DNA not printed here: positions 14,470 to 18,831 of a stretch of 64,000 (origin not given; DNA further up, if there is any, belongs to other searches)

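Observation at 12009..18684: Giant 1355-aa orphan protein with internal tandem duplication, downstream of two overlapping orphan genes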

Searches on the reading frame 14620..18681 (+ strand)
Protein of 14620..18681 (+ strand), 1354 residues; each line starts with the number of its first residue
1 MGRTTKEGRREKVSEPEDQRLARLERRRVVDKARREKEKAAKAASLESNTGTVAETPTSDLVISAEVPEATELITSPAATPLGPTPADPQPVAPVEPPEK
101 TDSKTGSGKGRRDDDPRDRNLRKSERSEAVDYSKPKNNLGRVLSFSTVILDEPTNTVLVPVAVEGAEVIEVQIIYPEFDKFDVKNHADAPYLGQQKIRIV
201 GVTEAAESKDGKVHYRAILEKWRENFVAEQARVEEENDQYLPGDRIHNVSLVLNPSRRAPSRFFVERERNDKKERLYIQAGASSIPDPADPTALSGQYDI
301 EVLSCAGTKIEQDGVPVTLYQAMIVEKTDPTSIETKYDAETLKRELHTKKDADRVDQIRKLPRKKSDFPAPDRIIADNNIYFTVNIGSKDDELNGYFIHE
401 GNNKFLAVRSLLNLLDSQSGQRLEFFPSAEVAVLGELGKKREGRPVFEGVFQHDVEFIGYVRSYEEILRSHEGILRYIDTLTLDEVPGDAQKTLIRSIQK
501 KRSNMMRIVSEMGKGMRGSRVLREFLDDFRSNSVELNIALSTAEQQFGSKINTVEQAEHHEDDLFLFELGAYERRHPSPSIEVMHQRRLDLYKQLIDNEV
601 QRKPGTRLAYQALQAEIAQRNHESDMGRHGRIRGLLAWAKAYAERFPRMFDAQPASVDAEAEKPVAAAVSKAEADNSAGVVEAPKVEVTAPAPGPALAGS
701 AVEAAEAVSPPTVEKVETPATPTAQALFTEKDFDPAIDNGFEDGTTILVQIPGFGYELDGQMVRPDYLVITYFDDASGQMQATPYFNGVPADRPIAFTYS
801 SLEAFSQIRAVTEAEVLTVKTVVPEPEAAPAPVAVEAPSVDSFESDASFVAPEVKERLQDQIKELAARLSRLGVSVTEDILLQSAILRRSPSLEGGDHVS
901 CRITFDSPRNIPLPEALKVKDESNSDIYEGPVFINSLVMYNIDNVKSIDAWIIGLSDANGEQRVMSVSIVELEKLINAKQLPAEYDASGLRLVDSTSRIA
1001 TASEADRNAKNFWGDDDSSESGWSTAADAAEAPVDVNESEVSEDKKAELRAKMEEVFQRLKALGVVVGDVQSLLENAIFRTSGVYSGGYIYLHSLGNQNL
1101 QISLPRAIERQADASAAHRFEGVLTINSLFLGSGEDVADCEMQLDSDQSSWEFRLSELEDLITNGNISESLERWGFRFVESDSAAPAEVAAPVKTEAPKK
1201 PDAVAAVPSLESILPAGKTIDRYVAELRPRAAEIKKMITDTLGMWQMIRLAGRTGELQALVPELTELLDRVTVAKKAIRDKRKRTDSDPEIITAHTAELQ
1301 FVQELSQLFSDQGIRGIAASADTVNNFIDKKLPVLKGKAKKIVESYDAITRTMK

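Call 6: search_protein_families(library=pfam, proteins=[window:14620-18681:+], max_evalue=1)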
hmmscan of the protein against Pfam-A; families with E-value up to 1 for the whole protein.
window:14620-18681:+ (1354 aa): 1 family
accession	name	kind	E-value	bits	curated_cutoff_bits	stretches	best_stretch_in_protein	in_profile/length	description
PF09969.14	DUF2203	-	0.035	15.2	24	0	1034-1074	43-83/122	Uncharacterized conserved protein (DUF2203)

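Call 7: search_protein_families(library=ncbifam, proteins=[window:14620-18681:+], max_evalue=1)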
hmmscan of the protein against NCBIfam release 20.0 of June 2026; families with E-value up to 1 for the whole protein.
window:14620-18681:+ (1354 aa): 1 family
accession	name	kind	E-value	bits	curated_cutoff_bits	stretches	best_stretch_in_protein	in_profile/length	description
NF047362.1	CT392_fam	equivalog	0.041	12.8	160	0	1011-1076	64-131/383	CT392 family protein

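Call 10: find_homologous_proteins(query=window:14620-18681:+, max_evalue=0.001)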
Query window:14620-18681:+: 8000 candidates shared short words with the query, none scored E <= 0.001.

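Call 13: find_related_loci(query=window:14620-18681:+, collection=genome_contigs, flank=10000)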
Query window:14620-18681:+ (1354 aa) in genome_contigs; peptide patterns used: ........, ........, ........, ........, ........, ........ (x = any residue, [..] = any of these).
127 stretches matched a pattern, but none encodes a relative of the query by tblastn (E <= 1e-3).

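Call 17: search_solved_structures(query=window:14620-18681:+, max_evalue=1)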
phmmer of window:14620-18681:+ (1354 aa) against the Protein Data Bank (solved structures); distinct sequences matched with E-value up to 1: 0.

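Call 18: search_protein_families(library=phrogs, proteins=[window:14620-18681:+], max_evalue=0.1)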
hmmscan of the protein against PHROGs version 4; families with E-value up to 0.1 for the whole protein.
window:14620-18681:+ (1354 aa): 0 families

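Call 19: search_protein_families(library=padloc, proteins=[window:14620-18681:+], max_evalue=0.1)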
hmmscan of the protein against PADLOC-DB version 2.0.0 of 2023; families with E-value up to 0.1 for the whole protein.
window:14620-18681:+ (1354 aa): 0 families

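Call 33: search_protein_representatives(protein=window:15031-18630:+)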
Query: 1200 residues. Proteins with E-value up to 0.001 (for the whole library): 3; up to 1e-10: 2; up to 1e-30: 2. The best 3 are listed.
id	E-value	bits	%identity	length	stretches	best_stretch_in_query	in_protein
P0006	1.9e-83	297.6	38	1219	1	1-549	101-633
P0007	1.0e-53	199.1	32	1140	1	1-585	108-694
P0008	3.5e-04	35.0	29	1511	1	305-515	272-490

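Call 35: search_protein_families(library=pfam, proteins=[P0006, P0007, P0008], max_evalue=0.1)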
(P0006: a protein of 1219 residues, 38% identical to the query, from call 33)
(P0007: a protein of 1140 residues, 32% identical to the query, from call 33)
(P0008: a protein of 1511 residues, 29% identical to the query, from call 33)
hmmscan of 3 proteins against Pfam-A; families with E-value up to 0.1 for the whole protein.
P0006 (1219 aa): 0 families

P0007 (1140 aa): 0 families

P0008 (1511 aa): 3 families
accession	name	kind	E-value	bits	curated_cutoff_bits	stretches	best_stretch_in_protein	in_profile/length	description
PF13672.11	PP2C_2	-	0.003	17.6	24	1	989-1168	12-187/209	Protein phosphatase 2C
PF07228.17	SpoIIE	-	0.025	15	25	1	1143-1188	120-174/192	Stage II sporulation protein E (SpoIIE)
PF00595.29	PDZ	-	0.03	15.1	23.2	0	1134-1173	35-73/81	PDZ domain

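Call 42: find_encoding_contigs(protein=P0006, flank=10000, max_places=3)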
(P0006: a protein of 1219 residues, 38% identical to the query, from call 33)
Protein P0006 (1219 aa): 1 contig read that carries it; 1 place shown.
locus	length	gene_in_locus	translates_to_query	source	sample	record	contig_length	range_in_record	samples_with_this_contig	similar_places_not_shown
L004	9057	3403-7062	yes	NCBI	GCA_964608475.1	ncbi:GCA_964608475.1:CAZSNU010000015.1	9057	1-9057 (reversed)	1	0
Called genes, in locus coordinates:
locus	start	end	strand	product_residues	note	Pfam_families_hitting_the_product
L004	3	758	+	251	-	?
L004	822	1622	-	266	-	PF02582:DUF155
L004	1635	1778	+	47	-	-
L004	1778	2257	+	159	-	-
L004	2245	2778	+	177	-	-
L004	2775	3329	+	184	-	-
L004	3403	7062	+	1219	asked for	-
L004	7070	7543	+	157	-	-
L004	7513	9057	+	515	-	?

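Call 43: find_encoding_contigs(protein=P0007, flank=10000, max_places=3)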
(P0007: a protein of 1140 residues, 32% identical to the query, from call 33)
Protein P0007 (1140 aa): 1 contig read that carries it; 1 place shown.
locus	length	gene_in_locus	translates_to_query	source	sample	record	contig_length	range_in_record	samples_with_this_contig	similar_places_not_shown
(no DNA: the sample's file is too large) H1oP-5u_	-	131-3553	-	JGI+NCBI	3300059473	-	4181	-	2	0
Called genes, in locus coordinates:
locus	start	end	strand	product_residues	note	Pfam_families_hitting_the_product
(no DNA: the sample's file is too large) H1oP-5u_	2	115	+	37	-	?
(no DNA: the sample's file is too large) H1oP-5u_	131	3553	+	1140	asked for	-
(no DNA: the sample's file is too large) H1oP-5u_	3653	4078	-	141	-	PF00453:Ribosomal_L20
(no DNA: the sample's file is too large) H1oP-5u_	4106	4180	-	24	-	?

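Call 44: find_encoding_contigs(protein=P0008, flank=10000, max_places=3)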
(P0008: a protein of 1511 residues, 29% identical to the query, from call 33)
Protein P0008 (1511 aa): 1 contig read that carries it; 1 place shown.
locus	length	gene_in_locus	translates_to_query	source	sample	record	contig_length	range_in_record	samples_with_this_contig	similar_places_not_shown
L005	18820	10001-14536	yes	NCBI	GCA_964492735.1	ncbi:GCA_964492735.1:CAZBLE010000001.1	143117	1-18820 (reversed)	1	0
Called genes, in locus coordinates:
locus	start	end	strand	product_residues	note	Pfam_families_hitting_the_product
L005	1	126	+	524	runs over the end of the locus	PF14478:DUF4430, PF13620:CarboxypepD_reg (weak), PF00432:Prenyltrans (weak), PF13243:SQHop_cyclase_C (weak)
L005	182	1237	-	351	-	PF01594:AI-2E_transport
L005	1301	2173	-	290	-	PF04024:PspC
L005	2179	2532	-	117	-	PF03551:PadR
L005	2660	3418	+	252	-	-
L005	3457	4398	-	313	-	PF17773:UPF0176_N, PF00581:Rhodanese, PF12368:Rhodanese_C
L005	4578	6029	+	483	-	-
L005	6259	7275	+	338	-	PF18920:DUF5671, PF04973:NMN_transporter (faint)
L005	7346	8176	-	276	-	PF02582:DUF155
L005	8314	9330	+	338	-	-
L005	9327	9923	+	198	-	-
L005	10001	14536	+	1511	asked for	-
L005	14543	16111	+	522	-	-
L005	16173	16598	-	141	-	PF00453:Ribosomal_L20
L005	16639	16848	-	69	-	-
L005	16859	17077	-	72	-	PF00707:IF3_C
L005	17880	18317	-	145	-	PF01668:SmpB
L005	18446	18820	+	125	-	?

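Call 73: list_cluster_members(proteins=[window:14620-18681:+, window:14575-18681:+, window:13938-14507:+, window:42680-44476:+, window:18742-19164:-, window:12012-12818:-])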
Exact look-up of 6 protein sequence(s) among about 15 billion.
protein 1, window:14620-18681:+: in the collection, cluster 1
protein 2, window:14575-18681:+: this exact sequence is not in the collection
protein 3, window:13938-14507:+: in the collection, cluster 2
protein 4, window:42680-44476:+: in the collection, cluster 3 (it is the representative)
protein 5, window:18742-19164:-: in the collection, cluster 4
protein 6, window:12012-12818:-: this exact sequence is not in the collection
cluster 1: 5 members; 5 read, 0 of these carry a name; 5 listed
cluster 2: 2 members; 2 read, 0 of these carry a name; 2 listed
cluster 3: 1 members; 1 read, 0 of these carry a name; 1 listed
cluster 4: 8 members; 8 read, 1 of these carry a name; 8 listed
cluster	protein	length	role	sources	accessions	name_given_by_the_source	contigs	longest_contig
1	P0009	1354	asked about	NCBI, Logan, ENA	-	-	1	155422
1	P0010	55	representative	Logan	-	-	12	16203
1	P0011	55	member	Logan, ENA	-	-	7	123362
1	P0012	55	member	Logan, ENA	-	-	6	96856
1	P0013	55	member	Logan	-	-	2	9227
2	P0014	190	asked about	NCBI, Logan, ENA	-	-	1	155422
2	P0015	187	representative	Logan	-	-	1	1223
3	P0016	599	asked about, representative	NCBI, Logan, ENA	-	-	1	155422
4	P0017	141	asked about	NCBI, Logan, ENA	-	-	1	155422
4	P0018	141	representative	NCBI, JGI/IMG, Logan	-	large subunit ribosomal protein L20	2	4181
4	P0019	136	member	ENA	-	-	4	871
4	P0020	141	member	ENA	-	-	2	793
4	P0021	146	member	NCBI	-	-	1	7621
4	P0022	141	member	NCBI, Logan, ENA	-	-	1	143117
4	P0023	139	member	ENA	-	-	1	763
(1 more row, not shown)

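Call 90: search_protein_families(library=pfam, proteins=[L005:14543-16108:+, L004:7438-9057:+, L005:4578-6026:+, L005:9327-9920:+, L005:8314-9327:+], max_evalue=0.1)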
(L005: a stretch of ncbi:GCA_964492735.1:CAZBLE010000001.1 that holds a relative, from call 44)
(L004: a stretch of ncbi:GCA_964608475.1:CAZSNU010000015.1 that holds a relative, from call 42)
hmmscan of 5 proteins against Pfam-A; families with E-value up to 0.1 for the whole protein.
L005:14543-16108:+ (522 aa): 0 families

L004:7438-9057:+ (540 aa): 2 families
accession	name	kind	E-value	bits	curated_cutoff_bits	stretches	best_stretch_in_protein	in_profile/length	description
PF13672.11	PP2C_2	-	4.4e-07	30.1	24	1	137-312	12-182/209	Protein phosphatase 2C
PF07228.17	SpoIIE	-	0.059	13.7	25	0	291-313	120-143/192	Stage II sporulation protein E (SpoIIE)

L005:4578-6026:+ (483 aa): 1 family
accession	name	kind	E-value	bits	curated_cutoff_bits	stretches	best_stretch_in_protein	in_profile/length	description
PF14312.12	FG-GAP_2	-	0.00037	21.1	23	0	389-415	26-49/49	FG-GAP repeat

L005:9327-9920:+ (198 aa): 1 family
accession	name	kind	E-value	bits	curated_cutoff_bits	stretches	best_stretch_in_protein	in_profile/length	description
PF19807.5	DUF6290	-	0.0012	19.4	27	1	138-185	4-50/72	Family of unknown function (DUF6290)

L005:8314-9327:+ (338 aa): 1 family
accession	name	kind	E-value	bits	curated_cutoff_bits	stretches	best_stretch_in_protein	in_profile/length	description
PF00710.25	Asparaginase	-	0.0036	17.3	22.5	1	65-128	51-115/193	Asparaginase, N-terminal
